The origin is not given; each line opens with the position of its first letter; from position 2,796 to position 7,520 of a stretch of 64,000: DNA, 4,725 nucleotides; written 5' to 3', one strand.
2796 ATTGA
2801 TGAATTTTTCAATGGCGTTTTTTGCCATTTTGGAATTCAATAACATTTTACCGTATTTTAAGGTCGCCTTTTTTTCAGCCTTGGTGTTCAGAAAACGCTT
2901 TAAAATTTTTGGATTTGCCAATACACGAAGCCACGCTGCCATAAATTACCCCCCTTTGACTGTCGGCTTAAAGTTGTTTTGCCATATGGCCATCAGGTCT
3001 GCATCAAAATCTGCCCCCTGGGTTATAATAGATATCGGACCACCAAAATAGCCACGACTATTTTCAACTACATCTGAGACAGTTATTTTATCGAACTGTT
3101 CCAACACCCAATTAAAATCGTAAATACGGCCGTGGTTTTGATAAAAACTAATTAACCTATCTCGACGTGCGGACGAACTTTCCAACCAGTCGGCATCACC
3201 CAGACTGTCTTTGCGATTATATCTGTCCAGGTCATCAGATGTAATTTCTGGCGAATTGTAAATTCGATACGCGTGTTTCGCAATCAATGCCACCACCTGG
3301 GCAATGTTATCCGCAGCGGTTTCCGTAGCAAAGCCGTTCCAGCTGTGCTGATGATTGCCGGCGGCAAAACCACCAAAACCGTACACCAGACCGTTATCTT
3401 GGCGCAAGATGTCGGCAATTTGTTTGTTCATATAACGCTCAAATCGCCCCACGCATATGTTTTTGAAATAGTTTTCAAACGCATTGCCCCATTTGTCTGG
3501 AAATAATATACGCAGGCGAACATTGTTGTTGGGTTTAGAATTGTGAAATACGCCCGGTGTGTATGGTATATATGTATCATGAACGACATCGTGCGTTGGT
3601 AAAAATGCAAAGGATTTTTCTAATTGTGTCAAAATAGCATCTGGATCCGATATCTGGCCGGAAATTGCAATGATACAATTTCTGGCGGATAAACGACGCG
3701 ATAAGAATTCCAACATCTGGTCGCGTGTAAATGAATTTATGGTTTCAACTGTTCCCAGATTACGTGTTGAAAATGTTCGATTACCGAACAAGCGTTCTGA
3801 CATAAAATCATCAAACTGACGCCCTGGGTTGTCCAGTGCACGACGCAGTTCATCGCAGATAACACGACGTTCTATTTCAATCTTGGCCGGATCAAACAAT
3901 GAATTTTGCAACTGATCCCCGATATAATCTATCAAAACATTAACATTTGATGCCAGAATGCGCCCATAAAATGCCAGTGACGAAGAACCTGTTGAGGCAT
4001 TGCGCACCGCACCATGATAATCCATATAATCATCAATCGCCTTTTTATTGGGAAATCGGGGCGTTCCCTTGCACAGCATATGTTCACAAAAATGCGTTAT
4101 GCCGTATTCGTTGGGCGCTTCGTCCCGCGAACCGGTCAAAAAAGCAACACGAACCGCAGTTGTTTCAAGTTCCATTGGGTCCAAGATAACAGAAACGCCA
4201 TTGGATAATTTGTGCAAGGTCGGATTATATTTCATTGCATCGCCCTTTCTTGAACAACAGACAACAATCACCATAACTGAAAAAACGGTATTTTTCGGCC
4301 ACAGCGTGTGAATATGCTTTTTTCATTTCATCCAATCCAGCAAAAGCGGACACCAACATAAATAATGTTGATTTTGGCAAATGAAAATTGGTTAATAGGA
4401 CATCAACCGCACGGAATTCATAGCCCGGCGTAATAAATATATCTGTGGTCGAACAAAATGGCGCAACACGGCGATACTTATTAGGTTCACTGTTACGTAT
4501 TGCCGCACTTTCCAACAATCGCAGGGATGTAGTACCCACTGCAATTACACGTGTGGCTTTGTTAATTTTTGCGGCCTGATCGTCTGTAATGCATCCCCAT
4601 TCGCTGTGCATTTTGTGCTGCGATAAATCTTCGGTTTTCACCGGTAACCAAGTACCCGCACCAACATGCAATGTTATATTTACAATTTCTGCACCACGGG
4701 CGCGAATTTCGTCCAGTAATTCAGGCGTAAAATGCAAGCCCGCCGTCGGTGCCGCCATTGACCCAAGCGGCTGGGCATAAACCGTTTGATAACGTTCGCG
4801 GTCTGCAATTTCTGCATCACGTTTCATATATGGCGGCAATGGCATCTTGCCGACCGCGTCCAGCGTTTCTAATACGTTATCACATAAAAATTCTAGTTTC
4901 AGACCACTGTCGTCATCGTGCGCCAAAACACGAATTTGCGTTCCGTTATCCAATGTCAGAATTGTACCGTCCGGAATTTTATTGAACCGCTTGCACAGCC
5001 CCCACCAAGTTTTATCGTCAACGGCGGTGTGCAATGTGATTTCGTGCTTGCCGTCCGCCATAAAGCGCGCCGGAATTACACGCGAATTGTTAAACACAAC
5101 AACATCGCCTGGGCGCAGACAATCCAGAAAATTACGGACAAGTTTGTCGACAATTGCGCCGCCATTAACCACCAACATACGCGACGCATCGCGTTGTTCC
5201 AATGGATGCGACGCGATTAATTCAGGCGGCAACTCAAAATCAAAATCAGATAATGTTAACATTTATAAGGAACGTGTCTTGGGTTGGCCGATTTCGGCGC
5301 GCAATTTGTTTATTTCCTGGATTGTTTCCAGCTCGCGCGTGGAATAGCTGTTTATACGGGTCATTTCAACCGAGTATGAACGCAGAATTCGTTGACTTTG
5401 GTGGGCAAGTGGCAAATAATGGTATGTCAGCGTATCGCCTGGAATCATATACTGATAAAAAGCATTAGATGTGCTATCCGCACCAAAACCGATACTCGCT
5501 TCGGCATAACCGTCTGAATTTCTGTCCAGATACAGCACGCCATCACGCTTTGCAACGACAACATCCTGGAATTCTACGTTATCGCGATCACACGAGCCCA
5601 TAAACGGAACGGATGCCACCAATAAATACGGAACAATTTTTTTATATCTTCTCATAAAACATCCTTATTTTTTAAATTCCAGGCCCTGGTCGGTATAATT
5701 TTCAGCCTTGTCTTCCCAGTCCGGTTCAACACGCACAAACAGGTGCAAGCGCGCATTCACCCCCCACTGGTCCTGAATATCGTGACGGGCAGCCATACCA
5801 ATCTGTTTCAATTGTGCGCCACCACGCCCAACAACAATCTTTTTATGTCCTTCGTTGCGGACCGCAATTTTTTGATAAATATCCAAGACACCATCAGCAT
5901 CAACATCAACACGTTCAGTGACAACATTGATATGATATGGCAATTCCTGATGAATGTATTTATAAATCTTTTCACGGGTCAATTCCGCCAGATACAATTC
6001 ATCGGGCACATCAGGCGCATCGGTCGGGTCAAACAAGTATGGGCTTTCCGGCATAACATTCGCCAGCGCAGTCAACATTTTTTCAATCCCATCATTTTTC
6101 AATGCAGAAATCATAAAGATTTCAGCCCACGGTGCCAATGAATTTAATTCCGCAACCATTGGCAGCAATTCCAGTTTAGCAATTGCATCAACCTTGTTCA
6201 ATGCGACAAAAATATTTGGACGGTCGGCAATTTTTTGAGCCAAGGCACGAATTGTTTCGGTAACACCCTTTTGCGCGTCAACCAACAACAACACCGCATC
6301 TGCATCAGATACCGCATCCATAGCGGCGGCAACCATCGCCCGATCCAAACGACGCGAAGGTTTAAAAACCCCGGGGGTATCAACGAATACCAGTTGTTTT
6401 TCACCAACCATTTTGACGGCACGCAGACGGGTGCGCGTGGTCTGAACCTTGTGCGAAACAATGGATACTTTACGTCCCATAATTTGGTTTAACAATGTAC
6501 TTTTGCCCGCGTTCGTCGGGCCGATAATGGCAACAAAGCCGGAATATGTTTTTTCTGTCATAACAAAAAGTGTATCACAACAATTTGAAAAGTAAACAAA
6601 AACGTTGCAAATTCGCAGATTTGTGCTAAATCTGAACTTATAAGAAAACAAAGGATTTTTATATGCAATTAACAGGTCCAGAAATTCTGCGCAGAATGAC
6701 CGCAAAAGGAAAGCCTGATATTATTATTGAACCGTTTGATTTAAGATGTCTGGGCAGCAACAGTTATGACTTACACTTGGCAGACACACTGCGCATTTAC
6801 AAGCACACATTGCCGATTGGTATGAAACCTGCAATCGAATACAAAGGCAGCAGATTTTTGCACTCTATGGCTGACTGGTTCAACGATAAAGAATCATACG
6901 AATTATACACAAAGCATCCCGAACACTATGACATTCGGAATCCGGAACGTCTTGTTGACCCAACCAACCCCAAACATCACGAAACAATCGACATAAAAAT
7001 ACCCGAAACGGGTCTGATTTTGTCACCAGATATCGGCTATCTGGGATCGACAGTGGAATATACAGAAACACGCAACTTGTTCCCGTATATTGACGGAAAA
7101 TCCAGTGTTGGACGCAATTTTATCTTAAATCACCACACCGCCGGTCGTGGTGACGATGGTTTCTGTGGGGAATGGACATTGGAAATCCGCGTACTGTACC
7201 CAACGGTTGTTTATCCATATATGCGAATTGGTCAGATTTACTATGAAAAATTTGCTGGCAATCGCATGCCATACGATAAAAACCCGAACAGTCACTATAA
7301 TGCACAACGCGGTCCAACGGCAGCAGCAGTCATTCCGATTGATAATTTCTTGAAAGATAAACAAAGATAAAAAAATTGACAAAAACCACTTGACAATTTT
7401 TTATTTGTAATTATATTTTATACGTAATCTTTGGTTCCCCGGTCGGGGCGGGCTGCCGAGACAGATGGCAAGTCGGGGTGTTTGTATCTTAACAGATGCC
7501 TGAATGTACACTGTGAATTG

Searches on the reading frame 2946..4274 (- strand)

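Call 11: search_protein_families(library=pfam, proteins=[window:2946-4274:-], max_evalue=0.0001)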
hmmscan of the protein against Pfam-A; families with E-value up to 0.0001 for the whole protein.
window:2946-4274:- (442 aa): 2 families
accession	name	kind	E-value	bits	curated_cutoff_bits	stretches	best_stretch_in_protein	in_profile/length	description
PF00675.25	Peptidase_M16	-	3.3e-19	69.7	22.3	1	37-165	11-138/149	Insulinase (Peptidase family M16)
PF05193.26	Peptidase_M16_C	-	9.1e-13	48.9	23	1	181-352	1-177/181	Peptidase M16 inactive domain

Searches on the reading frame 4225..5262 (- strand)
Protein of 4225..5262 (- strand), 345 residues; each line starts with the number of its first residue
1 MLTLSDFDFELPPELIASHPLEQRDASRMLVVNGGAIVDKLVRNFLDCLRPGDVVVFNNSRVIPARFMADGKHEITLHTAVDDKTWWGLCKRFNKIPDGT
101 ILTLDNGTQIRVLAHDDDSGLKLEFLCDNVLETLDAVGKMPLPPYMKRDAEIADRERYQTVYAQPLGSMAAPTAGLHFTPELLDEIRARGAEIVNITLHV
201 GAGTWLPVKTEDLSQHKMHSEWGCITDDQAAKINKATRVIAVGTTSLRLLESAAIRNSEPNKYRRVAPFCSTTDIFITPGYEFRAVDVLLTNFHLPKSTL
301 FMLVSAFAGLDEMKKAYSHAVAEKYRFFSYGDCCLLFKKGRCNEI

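Call 11: search_protein_families(library=pfam, proteins=[window:4225-5262:-], max_evalue=0.0001)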
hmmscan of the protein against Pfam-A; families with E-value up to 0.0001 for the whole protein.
window:4225-5262:- (345 aa): 1 family
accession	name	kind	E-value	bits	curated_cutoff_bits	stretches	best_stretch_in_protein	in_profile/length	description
PF02547.20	Queuosine_synth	-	3.6e-117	391.5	25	1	4-336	1-322/322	Queuosine biosynthesis protein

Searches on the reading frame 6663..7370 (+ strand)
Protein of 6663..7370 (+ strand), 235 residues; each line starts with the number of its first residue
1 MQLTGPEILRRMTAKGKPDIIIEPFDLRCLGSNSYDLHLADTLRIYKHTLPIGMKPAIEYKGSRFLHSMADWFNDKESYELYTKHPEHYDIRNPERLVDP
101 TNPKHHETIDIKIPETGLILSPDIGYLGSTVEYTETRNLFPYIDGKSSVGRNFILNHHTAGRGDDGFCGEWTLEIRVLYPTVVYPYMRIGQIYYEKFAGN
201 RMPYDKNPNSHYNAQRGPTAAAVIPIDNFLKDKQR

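Call 11: search_protein_families(library=pfam, proteins=[window:6663-7370:+], max_evalue=0.0001)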
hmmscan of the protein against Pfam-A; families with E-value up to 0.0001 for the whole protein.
window:6663-7370:+ (235 aa): 1 family
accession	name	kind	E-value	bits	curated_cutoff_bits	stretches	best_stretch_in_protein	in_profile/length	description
PF22769.1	DCD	-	6.4e-25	88.5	27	1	95-196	49-152/153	dCTP deaminase-like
